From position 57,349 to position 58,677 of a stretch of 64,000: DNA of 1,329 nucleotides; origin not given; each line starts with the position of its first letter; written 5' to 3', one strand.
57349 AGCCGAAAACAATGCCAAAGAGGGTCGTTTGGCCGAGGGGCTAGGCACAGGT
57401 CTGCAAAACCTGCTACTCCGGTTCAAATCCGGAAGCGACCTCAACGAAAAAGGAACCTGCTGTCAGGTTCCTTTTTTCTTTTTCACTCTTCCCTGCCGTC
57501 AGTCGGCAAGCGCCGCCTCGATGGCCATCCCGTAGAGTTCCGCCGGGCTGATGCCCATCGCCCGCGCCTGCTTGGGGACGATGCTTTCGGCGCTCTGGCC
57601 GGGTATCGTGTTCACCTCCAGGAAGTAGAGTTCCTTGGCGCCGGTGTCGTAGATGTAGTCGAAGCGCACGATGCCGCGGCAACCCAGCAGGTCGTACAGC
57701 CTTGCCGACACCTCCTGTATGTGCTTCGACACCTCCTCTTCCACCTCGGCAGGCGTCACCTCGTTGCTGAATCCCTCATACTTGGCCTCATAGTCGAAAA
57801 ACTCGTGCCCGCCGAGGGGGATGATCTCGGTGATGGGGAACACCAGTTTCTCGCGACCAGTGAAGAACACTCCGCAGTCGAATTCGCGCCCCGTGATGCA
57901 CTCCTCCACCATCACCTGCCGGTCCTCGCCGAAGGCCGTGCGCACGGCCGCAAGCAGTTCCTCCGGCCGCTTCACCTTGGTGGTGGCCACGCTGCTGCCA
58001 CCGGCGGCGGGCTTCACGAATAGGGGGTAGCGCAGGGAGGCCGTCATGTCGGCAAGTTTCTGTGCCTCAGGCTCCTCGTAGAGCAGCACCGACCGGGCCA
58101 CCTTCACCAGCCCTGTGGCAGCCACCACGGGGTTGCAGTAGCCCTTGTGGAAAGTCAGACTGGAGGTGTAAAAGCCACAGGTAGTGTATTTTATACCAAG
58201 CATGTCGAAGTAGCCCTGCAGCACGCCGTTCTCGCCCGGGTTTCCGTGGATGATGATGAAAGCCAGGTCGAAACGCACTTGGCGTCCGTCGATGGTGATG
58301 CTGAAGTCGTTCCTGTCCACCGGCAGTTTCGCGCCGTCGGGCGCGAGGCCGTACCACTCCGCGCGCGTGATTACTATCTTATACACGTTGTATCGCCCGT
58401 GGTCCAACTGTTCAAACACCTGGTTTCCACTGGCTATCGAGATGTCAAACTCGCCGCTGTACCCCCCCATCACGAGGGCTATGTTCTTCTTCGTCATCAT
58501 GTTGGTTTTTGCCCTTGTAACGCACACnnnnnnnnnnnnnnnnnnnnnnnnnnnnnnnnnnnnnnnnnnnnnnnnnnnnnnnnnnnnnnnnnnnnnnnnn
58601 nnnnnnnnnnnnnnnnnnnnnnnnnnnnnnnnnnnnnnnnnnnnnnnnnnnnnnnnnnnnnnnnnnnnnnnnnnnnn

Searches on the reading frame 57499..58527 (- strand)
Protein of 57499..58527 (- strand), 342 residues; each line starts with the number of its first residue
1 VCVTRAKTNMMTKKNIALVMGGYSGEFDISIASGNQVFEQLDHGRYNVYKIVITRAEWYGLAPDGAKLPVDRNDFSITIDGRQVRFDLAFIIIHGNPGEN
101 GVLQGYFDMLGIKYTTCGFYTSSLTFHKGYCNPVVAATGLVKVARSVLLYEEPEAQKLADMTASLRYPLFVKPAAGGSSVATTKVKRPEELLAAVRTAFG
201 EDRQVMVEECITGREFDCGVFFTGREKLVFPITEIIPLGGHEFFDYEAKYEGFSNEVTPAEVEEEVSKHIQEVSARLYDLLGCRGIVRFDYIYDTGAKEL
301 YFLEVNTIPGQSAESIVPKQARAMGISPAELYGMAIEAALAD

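Call 9: search_protein_families(library=pfam, proteins=[window:57499-58527:-], max_evalue=0.01)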
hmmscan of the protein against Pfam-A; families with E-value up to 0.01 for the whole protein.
window:57499-58527:- (342 aa): 6 families
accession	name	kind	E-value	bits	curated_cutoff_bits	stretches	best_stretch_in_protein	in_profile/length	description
PF07478.18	Dala_Dala_lig_C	-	5.2e-45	153.9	24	1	147-331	14-198/204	D-ala D-ala ligase C-terminus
PF01820.27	Dala_Dala_lig_N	-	3e-21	76.6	34.6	1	15-117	1-121/121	D-ala D-ala ligase N-terminus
PF13535.11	ATP-grasp_4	-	6.8e-07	29.5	27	1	166-287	2-130/160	ATP-grasp domain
PF02786.22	CPSase_L_D2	-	8e-07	29.2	19.8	1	154-307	26-178/211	Carbamoyl-phosphate synthase L chain, ATP binding domain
PF02655.19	ATP-grasp_3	-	2.2e-06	28.3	23.2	1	164-307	29-155/160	ATP-grasp domain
PF02222.28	ATP-grasp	-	6.4e-05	23.1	27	0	154-211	18-76/179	ATP-grasp domain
